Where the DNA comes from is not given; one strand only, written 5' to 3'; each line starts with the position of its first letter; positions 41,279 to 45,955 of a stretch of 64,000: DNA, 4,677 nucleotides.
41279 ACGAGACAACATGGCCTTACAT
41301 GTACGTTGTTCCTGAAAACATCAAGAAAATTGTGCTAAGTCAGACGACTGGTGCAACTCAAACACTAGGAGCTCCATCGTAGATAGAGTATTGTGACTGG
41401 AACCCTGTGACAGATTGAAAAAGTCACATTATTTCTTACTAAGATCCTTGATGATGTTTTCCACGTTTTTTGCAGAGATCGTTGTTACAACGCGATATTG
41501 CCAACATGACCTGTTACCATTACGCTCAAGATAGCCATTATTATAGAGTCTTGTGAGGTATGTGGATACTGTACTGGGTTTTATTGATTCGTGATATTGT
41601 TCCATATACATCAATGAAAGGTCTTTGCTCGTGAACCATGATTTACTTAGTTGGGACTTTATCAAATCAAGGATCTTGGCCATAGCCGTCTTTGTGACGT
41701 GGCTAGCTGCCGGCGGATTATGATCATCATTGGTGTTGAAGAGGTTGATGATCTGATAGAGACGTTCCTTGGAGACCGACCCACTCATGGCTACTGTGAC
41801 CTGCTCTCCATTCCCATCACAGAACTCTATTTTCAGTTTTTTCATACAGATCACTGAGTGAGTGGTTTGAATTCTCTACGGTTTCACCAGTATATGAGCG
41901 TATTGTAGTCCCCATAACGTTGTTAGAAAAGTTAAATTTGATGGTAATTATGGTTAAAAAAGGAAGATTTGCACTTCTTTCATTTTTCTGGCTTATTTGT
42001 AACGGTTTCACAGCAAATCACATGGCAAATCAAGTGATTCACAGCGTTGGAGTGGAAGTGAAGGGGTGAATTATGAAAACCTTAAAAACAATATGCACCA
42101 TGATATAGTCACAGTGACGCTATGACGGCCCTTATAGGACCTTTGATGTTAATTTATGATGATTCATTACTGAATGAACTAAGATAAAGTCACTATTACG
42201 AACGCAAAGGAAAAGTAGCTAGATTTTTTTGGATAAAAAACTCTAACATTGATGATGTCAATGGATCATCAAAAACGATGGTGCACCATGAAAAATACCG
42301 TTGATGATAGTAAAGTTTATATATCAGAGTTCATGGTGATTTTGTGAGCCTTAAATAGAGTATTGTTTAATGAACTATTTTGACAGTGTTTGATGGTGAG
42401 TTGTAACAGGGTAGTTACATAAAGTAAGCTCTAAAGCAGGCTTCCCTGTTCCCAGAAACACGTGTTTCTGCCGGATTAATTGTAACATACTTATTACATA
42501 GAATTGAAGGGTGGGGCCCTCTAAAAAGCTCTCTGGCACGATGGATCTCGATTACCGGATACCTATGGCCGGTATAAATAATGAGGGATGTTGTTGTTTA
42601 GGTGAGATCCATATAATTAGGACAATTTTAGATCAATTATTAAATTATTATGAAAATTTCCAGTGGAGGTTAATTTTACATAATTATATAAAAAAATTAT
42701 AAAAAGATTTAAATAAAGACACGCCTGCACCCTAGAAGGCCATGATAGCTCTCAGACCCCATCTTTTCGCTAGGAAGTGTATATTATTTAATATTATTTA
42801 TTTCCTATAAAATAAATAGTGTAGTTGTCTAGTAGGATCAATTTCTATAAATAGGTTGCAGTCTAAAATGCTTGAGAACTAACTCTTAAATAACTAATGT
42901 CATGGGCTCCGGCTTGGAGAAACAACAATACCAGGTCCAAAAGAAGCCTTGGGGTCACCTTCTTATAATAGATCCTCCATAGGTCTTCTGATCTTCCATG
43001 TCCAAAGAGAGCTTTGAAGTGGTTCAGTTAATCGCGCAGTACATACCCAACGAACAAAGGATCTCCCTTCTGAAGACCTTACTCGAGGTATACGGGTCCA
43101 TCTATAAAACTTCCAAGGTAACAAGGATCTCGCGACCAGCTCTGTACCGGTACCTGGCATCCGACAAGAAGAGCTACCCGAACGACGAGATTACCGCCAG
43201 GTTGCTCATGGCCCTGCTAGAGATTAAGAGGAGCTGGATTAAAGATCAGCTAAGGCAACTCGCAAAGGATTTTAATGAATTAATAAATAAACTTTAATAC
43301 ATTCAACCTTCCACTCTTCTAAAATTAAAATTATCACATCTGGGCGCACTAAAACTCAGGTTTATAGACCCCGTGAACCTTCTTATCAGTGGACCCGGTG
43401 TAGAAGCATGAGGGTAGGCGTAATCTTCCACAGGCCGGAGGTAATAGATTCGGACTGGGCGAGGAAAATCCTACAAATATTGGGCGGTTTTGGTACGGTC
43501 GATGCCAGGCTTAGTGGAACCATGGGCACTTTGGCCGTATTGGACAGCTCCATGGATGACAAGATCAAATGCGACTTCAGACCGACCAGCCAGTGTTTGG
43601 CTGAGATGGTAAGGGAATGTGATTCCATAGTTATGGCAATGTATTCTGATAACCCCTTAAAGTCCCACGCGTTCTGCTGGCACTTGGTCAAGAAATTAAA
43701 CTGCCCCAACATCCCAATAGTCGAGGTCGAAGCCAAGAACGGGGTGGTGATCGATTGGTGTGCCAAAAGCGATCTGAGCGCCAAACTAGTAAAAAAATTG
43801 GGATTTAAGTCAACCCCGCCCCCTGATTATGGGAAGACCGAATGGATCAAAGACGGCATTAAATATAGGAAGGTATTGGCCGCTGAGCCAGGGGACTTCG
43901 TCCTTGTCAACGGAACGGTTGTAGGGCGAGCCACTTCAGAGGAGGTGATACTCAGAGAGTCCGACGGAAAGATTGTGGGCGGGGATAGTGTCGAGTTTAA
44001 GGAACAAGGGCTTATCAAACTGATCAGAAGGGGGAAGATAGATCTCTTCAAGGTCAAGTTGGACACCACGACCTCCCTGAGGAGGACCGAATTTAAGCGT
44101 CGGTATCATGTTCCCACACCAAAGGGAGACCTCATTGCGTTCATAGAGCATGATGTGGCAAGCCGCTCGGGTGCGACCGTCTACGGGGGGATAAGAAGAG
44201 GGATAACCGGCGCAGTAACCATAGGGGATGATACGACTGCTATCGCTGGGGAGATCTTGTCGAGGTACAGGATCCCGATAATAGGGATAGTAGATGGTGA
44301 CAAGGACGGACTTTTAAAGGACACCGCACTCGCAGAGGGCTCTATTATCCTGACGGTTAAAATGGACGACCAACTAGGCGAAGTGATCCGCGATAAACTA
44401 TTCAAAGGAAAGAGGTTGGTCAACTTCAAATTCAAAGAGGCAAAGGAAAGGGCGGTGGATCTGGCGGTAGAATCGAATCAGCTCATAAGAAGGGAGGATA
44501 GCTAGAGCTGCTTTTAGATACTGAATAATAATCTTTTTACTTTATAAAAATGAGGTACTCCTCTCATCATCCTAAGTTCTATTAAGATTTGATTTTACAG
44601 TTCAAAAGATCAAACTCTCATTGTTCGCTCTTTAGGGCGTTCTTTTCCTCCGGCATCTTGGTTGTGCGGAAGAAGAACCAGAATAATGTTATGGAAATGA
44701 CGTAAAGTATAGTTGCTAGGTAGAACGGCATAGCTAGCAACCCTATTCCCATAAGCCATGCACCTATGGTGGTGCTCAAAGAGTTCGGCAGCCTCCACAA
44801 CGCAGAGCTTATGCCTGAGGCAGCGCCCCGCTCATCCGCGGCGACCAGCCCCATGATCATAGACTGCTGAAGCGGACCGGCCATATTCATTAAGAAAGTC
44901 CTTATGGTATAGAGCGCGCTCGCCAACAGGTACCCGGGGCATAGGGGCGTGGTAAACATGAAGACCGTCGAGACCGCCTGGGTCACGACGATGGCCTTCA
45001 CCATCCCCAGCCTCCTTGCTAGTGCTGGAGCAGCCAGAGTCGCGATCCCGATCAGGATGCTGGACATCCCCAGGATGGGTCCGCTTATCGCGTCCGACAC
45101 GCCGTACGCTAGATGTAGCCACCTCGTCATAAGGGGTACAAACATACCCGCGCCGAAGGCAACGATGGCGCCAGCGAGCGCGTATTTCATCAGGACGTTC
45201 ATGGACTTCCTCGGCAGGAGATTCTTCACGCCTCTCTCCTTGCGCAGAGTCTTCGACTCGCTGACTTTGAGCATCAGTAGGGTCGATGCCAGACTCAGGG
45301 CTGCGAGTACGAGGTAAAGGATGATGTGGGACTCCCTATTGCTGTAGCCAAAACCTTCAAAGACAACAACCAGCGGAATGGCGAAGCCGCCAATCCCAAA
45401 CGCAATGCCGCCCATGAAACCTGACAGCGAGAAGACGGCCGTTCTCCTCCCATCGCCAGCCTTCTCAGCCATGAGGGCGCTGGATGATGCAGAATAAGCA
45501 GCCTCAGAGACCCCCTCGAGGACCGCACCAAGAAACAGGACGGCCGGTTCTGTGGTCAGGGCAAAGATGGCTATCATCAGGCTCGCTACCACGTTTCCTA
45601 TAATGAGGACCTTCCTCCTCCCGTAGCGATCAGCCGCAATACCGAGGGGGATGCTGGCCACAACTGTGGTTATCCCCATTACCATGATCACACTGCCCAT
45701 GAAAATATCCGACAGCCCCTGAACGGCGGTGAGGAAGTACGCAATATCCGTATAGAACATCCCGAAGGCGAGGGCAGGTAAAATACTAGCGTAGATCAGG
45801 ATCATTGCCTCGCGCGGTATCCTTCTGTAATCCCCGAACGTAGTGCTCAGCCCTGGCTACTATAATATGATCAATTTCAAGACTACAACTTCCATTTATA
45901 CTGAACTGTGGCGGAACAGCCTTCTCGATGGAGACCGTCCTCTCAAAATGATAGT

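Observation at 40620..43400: AT-rich 2.8-kb island with three small winged-helix proteins and a 1.1-kb ORF-free stretch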

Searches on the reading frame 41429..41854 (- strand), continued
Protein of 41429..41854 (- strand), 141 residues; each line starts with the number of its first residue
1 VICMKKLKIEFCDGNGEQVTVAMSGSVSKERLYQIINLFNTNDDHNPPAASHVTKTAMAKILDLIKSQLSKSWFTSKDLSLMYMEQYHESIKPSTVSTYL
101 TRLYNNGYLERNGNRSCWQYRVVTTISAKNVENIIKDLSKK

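Call 63: search_protein_families(library=pfam, proteins=[L023:1918-2646:-, L023:2988-3683:+, L023:3852-4607:-, L023:4600-5553:-, L023:5590-5949:-, L023:6277-7398:+, L023:6798-7709:-, L023:7982-8803:+, L023:395-1450:-], max_evalue=0.001)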
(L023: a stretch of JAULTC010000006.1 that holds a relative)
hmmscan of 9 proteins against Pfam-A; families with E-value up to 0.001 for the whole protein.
L023:1918-2646:- (242 aa): 0 families

L023:2988-3683:+ (231 aa): 1 family
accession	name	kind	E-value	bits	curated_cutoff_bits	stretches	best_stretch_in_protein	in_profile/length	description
PF09811.14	Yae1_N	-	0.00028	21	27.5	0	72-107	1-36/39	Essential protein Yae1, N terminal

L023:3852-4607:- (251 aa): 2 families
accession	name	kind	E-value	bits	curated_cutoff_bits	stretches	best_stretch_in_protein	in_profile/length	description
PF01061.29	ABC2_membrane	-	2e-21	77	26.9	1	17-214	4-208/211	ABC-2 type transporter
PF12698.13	ABC2_membrane_3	-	2.4e-15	57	31.6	1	58-242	163-345/347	ABC-2 family transporter protein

L023:4600-5553:- (317 aa): 4 families
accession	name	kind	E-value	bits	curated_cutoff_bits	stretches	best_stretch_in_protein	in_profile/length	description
PF00005.33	ABC_tran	-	1.4e-31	110.4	25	1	27-169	2-137/137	ABC transporter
PF13304.12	AAA_21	-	1.6e-12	48.5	27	1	140-201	237-301/304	AAA domain, putative AbiEii toxin, Type IV TA system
PF13732.12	DrrA1-3_C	-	1.2e-05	26.4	27.4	1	227-310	6-80/81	ATP-binding protein DrrA1-3-like, C-terminal domain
PF13476.12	AAA_23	-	0.00052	21.2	27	0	28-57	14-40/201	AAA domain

L023:5590-5949:- (119 aa): 1 family
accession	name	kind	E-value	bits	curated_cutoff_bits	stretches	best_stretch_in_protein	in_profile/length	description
PF03551.20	PadR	-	1.1e-15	57.8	27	1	29-99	1-73/75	Transcriptional regulator PadR-like family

L023:6277-7398:+ (373 aa): 1 family
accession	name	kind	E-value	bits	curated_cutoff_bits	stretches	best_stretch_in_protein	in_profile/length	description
PF00999.27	Na_H_Exchanger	-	2.5e-40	139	26.2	1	18-366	3-370/375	Sodium/hydrogen exchanger, transmembrane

L023:6798-7709:- (303 aa): 0 families

L023:7982-8803:+ (273 aa): 1 family
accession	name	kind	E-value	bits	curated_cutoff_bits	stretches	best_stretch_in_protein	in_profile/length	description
PF00432.27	Prenyltrans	-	1e-18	68.2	26.5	2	135-271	49-191/304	Prenyltransferase alpha-alpha toroid domain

L023:395-1450:- (351 aa): 0 families

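Call 78: search_solved_structures(query=A2, max_evalue=1)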
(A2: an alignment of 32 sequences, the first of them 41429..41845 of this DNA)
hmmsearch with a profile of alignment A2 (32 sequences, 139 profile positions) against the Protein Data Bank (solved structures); distinct sequences matched with E-value up to 1: 5.
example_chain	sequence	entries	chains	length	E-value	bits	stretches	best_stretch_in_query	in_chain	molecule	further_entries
1sd6_A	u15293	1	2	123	5.9e-05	26.3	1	84-131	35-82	Methicillin resistance regulatory protein mecI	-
1okr_A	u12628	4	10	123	6.2e-05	26.3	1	84-131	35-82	METHICILLIN RESISTANCE REGULATORY PROTEIN MECI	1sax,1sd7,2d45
1aoy_A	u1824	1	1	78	0.65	13.2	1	53-101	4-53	ARGININE REPRESSOR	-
7ecv_I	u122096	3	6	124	0.74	13.1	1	26-83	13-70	AcrIF14 | AcrF14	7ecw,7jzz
7du0_A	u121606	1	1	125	0.74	13.1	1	26-83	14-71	AcrIF14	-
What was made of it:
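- On Penicillinase_R (BlaI/MecI/CopY) winged-helix repressors, for p138: Only the winged-helix part aligns (call 78).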

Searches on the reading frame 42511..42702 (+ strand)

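Call 7: search_protein_families(library=pfam, proteins=[window:42511-42702:+], max_evalue=1)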
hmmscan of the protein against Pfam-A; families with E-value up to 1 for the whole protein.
window:42511-42702:+ (63 aa): 1 family
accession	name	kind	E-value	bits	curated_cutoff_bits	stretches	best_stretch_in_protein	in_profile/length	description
PF10440.15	WIYLD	-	0.1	12.8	27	1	36-55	25-43/61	Ubiquitin-binding WIYLD domain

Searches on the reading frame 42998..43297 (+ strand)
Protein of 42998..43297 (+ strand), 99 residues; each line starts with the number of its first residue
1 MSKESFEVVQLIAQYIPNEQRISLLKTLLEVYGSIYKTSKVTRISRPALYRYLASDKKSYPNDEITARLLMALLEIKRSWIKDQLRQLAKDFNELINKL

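Call 7: search_protein_families(library=pfam, proteins=[window:42998-43297:+], max_evalue=1)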
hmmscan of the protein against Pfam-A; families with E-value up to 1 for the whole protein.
window:42998-43297:+ (99 aa): 5 families
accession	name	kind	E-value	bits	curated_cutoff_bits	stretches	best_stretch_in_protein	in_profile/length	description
PF01022.26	HTH_5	-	0.0079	16.5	22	0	19-54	2-37/47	Bacterial regulatory protein, arsR family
PF02796.21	HTH_7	-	0.033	14.8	23.8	1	18-55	7-44/45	Helix-turn-helix domain of resolvase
PF05043.19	Mga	-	0.039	15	21.1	1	6-54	3-52/87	Mga helix-turn-helix domain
PF01710.22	HTH_Tnp_IS630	-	0.045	14.2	21.3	1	28-68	14-54/119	Transposase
PF13309.12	HTH_22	-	0.086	13.3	29.6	1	29-53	38-62/63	HTH domain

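Call 55: search_protein_families(library=ncbifam, proteins=[window:42998-43297:+], max_evalue=0.1)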
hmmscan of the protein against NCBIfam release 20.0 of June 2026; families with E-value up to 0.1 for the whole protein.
window:42998-43297:+ (99 aa): 0 families

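Call 64: find_homologous_proteins(query=window:42998-43297:+, max_evalue=0.001)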
Query window:42998-43297:+ (99 aa): 37 proteins with E <= 0.001 among 42 candidates.
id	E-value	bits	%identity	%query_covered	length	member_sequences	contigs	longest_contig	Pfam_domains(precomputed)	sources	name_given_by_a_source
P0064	8.8e-52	190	94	100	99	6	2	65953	-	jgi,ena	-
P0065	4.6e-50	185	92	100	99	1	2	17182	-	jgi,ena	-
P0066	1.8e-48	180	88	100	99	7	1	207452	-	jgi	jgi:hypothetical protein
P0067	1.3e-46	174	83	100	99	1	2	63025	-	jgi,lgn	jgi:hypothetical protein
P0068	3.5e-45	169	81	100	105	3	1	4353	-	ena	-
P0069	2.8e-43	163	78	100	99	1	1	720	-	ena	-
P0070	1.2e-42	161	74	100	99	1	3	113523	-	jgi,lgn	-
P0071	1.4e-42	161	78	100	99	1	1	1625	-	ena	-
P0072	1.7e-42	161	78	100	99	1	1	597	-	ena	-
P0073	2.0e-42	160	73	100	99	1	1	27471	-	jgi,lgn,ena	-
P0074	5.6e-42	159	74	100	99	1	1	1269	-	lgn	-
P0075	6.8e-42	159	75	100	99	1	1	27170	-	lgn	-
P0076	7.4e-42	158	75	96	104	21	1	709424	-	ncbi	ncbi:MAG: hypothetical protein ABC595_03805 [Candidatus Methanosuratincola petrocarbonis]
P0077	8.7e-42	158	77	100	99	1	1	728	-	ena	-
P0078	8.9e-42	158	73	100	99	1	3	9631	-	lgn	-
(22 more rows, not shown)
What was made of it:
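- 42998..43297 (+): p99: a Methanomethylicia-only six-helix HTH protein that occupies the place held by orc1/cdc6 in sister classes. It has 37 homologues at 64-94% identity, all from Methanomethylicia (call 64).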

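Call 74: predict_structure(alignment_id=A3)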
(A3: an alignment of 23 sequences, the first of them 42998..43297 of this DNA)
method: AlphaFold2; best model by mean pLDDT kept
length: 99 residues; sequences in the alignment: 23
mean_pLDDT: 92.4   pTM: 0.83
mean pLDDT of the five models: 92.4, 92.4, 87.1, 86.5, 85.8
residues with pLDDT >= 90: 85; 70-90: 9; 50-70: 5; < 50: 0
segments of 3 or more residues with pLDDT < 50: none
pLDDT, mean of each block of 10 residues (from residue 1): 84 93 95 97 96 79 96 95 95 94
secondary structure, 60 per line:
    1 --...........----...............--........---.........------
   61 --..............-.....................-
elements in order: H3-13 H18-32 H35-42 H46-54 H63-76 H78-98
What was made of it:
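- Checked: The AlphaFold2 (AF2) model has pLDDT 92 and no strands (call 74).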

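Call 77: fold_search(model_id=the predicted structure, library=pdb)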
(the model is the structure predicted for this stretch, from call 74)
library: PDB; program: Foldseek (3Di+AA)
matches with E <= 10: 231; with E <= 0.001: 0
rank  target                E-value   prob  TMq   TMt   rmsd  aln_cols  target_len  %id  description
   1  5woq_B                6.4e-01  0.75  0.45  0.50   5.6        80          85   14  Crystal structure of an XRE family protein transcriptional regulator from Mycobacterium smegmatis (released 2017-08-16)
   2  8tac_A                8.6e-01  0.41  0.35  0.48   8.7        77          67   16  Designed DNA binding protein (released 2024-08-28)
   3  5woq_C                1.2e+00  0.57  0.45  0.51   5.5        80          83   14  Crystal structure of an XRE family protein transcriptional regulator from Mycobacterium smegmatis (released 2017-08-16)
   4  6af3_H                1.3e+00  0.57  0.42  0.47   2.7        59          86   22  Toxin-Antitoxin module from Streptococcus pneumoniae (released 2019-08-14)
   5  1ic8_A                1.5e+00  0.33  0.47  0.31   7.9        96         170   18  HEPATOCYTE NUCLEAR FACTOR 1A BOUND TO DNA : MODY3 GENE PRODUCT (released 2002-11-27)
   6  5jaa_B                1.6e+00  0.35  0.40  0.39   8.2        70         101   17  Crystal structure of the HigBA2 toxin-antitoxin complex (released 2017-04-05)
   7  8ezt_C                1.8e+00  0.54  0.43  0.57   3.1        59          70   12  Crystal structure of HipB(Lp) from Legionella pneumophila (released 2023-09-27)
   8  3ufd_F                1.8e+00  0.41  0.45  0.55   4.2        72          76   11  C.Esp1396I bound to its highest affinity operator site OM (released 2012-07-11)
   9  8pi7_A                1.8e+00  0.28  0.46  0.30   8.9        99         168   17  DNA binding domain of HNF-1A bound to P2-HNF4A promoter DNA variant (P2 -169C>T) (released 2024-06-19)
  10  5woq_A                1.9e+00  0.41  0.47  0.55   4.8        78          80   15  Crystal structure of an XRE family protein transcriptional regulator from Mycobacterium smegmatis (released 2017-08-16)
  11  3f51_A                1.9e+00  0.38  0.46  0.47   6.1        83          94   14  Crystal Structure of the clp gene regulator ClgR from Corynebacterium glutamicum (released 2008-11-18)
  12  8q86_E                1.9e+00  0.28  0.37  0.20   3.9        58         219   26  Trimer of the dimeric SaPI2 Stl transcriptional regulator (released 2025-03-05)
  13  7t5u                  2.0e+00  0.44  0.40  0.55   2.9        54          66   20  Structure of E. coli MS115-1 CapH N-terminal domain (released 2022-09-14)
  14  3g5g_N                2.0e+00  0.41  0.45  0.56   3.9        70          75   11  Crystal Structure of the Wild-Type Restriction-Modification Controller Protein C.Esp1396I (released 2009-08-25)
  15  2xcj_A                2.0e+00  0.38  0.41  0.48   5.0        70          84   16  Crystal structure of P2 C, the immunity repressor of temperate E. coli phage P2 (released 2010-07-28)
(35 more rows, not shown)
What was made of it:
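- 42998..43297 (+): The AF2 model has pLDDT 92.4 and the best PDB match is E=0.64, to an XRE-type HTH (calls 74, 77).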

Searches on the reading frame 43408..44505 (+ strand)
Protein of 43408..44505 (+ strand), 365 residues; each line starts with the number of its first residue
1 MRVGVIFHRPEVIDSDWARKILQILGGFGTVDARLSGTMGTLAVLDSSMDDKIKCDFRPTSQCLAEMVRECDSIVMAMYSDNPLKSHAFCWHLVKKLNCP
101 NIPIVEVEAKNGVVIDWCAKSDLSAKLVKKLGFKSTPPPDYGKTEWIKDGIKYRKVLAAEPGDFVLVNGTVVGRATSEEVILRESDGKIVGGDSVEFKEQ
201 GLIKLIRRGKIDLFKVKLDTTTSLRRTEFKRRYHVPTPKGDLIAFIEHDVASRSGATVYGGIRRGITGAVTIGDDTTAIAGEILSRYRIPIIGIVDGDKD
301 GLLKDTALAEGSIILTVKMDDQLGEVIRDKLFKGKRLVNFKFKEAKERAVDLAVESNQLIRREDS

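Call 7: search_protein_families(library=pfam, proteins=[window:43408-44505:+], max_evalue=1)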
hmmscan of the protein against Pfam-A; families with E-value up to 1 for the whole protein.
window:43408-44505:+ (365 aa): 2 families
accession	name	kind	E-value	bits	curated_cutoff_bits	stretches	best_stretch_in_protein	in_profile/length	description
PF09890.14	DUF2117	-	8.1e-81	272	25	1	5-335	1-325/325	Uncharacterized protein conserved in archaea (DUF2117)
PF01513.26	NAD_kinase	-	0.11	13.3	25.5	1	264-298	71-106/130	ATP-NAD kinase N-terminal domain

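Call 9: find_encoding_contigs(protein=window:43408-44505:+, flank=10000, max_places=6)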
Protein window:43408-44505:+ (365 aa): 10 contigs read that carry it; 6 places shown.
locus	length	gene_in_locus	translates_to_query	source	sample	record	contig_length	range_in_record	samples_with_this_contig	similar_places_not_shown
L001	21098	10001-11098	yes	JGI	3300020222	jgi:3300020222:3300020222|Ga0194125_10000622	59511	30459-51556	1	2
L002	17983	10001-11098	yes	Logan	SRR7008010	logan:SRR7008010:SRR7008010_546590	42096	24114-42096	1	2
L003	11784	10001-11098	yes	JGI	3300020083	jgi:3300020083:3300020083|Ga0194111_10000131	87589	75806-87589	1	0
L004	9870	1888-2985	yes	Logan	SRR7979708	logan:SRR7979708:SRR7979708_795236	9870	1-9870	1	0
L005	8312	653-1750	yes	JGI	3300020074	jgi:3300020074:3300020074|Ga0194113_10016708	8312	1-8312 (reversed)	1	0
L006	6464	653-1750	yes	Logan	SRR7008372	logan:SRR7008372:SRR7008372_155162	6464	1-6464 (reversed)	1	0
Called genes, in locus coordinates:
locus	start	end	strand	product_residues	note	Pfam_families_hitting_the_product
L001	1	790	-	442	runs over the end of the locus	PF00464:SHMT, PF01212:Beta_elim_lyase (weak), PF00155:Aminotran_1_2 (faint)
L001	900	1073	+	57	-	PF03911:Sec61_beta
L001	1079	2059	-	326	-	PF12706:Lactamase_B_2 (faint), PF07521:RMMBL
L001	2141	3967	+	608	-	PF09843:DUF2070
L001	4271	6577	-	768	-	PF00708:Acylphosphatase, PF07503:zf-HYPF, PF01300:Sua5_yciO_yrdC, PF17788:HypF_C, PF22521:HypF_C_2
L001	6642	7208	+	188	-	PF01381:HTH_3, PF13443:HTH_26 (weak), PF13560:HTH_31, PF00571:CBS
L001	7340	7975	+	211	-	-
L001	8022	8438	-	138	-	-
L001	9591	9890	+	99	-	-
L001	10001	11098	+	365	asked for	PF09890:DUF2117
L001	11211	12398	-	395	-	PF07690:MFS_1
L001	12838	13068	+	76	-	-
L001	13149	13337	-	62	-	PF21838:DUF6897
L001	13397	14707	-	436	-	PF22641:TiaS_TCKD, PF08489:TiaS_FLD, PF01336:tRNA_anti-codon (weak), PF23783:Zn_ribbon_TiaS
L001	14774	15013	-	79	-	PF01037:AsnC_trans_reg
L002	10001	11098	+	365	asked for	PF09890:DUF2117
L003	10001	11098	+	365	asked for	PF09890:DUF2117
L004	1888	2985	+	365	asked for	PF09890:DUF2117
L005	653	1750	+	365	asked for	PF09890:DUF2117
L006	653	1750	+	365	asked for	PF09890:DUF2117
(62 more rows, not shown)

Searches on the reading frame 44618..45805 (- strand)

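Call 7: search_protein_families(library=pfam, proteins=[window:44618-45805:-], max_evalue=1)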
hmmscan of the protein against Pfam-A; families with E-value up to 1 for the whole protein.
window:44618-45805:- (395 aa): 2 families
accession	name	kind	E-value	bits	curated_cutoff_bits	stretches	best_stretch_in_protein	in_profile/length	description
PF07690.21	MFS_1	-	9.5e-34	117.3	33.4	2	7-344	5-346/347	Major Facilitator Superfamily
PF00083.30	Sugar_tr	-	9.8e-05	21.8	22.3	1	32-285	44-303/452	Sugar (and other) transporter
